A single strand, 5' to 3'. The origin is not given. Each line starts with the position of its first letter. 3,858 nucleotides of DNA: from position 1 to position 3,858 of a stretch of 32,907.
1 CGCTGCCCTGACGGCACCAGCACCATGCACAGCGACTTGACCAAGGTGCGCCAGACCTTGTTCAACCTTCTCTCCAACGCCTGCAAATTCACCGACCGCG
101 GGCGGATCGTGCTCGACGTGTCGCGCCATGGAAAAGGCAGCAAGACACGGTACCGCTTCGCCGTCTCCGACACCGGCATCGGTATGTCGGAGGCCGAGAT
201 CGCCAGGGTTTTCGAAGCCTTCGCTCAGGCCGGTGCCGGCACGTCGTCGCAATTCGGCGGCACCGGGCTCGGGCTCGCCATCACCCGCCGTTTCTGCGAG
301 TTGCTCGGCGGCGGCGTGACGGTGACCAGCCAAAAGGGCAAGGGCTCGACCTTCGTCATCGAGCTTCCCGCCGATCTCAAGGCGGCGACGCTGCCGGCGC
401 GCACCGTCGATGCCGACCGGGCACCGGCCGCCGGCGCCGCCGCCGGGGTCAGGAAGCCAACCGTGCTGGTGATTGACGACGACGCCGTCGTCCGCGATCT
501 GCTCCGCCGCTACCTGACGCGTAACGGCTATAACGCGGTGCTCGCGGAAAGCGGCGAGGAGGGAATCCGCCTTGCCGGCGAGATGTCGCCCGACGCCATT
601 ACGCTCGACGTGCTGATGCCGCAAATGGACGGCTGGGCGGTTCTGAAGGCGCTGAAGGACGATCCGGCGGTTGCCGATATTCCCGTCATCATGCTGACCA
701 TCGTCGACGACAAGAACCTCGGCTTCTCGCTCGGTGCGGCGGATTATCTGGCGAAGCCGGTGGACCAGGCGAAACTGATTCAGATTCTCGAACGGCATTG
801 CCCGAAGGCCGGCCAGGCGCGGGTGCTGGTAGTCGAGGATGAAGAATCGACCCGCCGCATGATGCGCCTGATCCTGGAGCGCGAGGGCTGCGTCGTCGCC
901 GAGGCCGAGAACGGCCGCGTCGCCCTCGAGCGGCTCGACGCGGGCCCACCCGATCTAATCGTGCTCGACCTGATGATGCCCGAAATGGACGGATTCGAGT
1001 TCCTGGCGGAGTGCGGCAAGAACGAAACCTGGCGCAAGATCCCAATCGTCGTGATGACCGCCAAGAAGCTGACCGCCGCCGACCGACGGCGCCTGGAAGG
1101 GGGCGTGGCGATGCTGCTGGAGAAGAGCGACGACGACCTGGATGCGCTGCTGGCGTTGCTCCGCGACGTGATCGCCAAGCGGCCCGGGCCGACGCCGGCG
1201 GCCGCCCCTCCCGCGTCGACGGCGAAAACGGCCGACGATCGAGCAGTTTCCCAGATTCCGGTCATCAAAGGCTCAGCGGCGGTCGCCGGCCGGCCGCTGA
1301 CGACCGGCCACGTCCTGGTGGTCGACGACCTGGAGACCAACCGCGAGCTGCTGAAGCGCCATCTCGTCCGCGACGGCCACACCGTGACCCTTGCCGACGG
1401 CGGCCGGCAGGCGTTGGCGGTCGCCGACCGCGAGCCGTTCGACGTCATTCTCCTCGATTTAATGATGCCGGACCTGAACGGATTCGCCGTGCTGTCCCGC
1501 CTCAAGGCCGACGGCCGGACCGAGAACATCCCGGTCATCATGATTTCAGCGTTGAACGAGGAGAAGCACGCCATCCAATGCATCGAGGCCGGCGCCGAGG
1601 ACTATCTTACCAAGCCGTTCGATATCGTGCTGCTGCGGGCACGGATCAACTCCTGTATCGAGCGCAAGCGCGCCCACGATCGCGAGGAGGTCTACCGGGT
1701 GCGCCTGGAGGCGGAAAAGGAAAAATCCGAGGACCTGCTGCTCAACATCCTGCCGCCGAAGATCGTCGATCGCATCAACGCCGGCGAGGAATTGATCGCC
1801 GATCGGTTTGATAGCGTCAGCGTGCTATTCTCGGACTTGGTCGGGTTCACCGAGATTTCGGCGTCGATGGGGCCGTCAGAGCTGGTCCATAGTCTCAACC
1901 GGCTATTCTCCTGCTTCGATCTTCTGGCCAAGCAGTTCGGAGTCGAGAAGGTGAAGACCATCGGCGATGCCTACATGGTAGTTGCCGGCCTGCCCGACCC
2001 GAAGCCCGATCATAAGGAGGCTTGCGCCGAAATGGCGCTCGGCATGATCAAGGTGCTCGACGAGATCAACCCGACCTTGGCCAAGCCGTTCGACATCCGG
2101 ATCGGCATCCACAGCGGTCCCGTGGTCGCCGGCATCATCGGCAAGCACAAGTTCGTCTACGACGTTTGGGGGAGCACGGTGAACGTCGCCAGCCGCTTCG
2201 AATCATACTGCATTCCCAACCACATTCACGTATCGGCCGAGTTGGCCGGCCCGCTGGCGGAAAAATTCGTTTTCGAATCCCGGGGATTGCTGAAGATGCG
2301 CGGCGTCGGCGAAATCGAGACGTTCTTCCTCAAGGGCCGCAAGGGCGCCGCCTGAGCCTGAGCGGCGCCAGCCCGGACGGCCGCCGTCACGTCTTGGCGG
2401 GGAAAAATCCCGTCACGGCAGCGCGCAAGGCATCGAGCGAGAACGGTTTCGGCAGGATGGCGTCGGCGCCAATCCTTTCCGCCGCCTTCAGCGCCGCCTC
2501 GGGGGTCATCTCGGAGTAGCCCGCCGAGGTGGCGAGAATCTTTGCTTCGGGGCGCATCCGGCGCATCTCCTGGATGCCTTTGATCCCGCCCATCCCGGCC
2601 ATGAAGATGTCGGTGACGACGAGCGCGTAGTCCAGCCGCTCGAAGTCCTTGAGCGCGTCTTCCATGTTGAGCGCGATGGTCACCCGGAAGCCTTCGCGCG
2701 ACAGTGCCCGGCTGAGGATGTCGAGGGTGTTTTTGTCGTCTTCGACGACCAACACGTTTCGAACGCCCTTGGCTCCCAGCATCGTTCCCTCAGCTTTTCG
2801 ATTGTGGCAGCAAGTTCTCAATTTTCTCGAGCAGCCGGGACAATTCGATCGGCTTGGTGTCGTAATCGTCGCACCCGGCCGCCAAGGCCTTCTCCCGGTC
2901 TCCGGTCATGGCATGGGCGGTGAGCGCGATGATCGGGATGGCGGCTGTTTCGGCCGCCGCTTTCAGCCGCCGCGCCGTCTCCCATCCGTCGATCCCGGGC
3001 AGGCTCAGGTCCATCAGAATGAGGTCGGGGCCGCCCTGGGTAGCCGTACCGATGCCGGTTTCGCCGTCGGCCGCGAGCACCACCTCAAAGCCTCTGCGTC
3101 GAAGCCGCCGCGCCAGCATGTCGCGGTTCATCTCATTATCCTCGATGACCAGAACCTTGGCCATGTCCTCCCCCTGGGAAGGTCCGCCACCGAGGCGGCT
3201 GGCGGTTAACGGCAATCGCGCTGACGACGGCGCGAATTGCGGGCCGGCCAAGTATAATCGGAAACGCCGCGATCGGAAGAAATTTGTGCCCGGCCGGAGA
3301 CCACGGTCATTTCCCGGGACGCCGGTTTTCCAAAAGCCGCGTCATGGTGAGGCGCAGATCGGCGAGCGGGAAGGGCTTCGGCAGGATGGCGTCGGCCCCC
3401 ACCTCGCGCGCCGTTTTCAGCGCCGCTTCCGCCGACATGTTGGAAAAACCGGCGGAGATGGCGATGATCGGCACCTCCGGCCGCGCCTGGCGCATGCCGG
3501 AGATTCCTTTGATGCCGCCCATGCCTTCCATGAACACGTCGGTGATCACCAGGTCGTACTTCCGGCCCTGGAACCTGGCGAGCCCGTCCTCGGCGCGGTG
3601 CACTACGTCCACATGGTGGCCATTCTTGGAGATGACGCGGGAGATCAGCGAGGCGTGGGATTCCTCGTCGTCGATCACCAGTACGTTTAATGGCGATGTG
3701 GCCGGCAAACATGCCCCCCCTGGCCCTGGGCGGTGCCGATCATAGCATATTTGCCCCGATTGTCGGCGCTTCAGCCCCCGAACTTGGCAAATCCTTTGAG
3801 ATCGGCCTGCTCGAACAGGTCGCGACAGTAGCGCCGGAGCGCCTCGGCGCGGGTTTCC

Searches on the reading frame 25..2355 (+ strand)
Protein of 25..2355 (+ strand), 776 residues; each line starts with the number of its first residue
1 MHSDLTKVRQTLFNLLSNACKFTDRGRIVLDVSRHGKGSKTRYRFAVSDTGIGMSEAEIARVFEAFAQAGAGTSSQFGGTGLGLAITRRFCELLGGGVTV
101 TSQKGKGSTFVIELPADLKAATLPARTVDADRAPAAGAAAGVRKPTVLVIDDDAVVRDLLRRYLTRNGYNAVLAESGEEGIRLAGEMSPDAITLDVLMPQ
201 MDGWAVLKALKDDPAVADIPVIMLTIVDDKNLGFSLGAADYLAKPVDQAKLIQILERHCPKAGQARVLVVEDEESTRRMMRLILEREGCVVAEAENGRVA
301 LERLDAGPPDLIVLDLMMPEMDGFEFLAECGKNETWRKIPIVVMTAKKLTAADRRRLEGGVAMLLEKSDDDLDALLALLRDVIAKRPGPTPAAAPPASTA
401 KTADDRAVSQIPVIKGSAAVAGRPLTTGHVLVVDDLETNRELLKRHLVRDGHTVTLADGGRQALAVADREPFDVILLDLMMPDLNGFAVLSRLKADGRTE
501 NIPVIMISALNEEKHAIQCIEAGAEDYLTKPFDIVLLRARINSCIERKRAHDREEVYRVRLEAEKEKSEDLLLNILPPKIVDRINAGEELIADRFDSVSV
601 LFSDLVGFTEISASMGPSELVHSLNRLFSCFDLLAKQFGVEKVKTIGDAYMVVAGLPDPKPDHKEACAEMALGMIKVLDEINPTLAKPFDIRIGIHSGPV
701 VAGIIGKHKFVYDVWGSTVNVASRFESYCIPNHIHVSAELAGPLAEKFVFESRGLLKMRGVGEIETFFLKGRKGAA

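Call 69: search_protein_families(library=pfam, proteins=[window:25-2355:+], max_evalue=0.00001)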
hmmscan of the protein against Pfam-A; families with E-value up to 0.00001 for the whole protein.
window:25-2355:+ (776 aa): 3 families
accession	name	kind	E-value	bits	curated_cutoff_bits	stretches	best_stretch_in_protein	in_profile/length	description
PF00072.30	Response_reg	-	3.2e-78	259.6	30.2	3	430-541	1-110/111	Response regulator receiver domain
PF00211.25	Guanylate_cyc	-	8.8e-59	198.6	21.9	1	592-771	3-183/183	Adenylate and Guanylate cyclase catalytic domain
PF02518.31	HATPase_c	-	5.1e-26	91.7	26.4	1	4-117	2-110/111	Histidine kinase-, DNA gyrase B-, and HSP90-like ATPase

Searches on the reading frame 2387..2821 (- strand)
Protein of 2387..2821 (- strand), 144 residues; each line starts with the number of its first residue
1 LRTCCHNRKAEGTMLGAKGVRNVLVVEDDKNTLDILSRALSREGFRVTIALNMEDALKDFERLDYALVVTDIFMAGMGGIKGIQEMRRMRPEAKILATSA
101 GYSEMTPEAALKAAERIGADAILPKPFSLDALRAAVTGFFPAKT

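Call 94: search_protein_families(library=pfam, proteins=[window:2387-2821:-], max_evalue=0.0001)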
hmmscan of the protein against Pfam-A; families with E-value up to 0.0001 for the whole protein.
window:2387-2821:- (144 aa): 1 family
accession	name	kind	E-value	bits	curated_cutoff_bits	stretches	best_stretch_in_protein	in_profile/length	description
PF00072.30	Response_reg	-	1.4e-19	70.7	30.2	1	23-136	1-110/111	Response regulator receiver domain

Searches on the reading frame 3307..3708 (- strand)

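Call 94: search_protein_families(library=pfam, proteins=[window:3307-3708:-], max_evalue=0.0001)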
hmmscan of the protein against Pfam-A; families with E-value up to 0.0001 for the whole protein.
window:3307-3708:- (133 aa): 1 family
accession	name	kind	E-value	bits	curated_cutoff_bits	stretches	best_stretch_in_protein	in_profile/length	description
PF00072.30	Response_reg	-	5.4e-21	75.3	30.2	1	9-119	1-107/111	Response regulator receiver domain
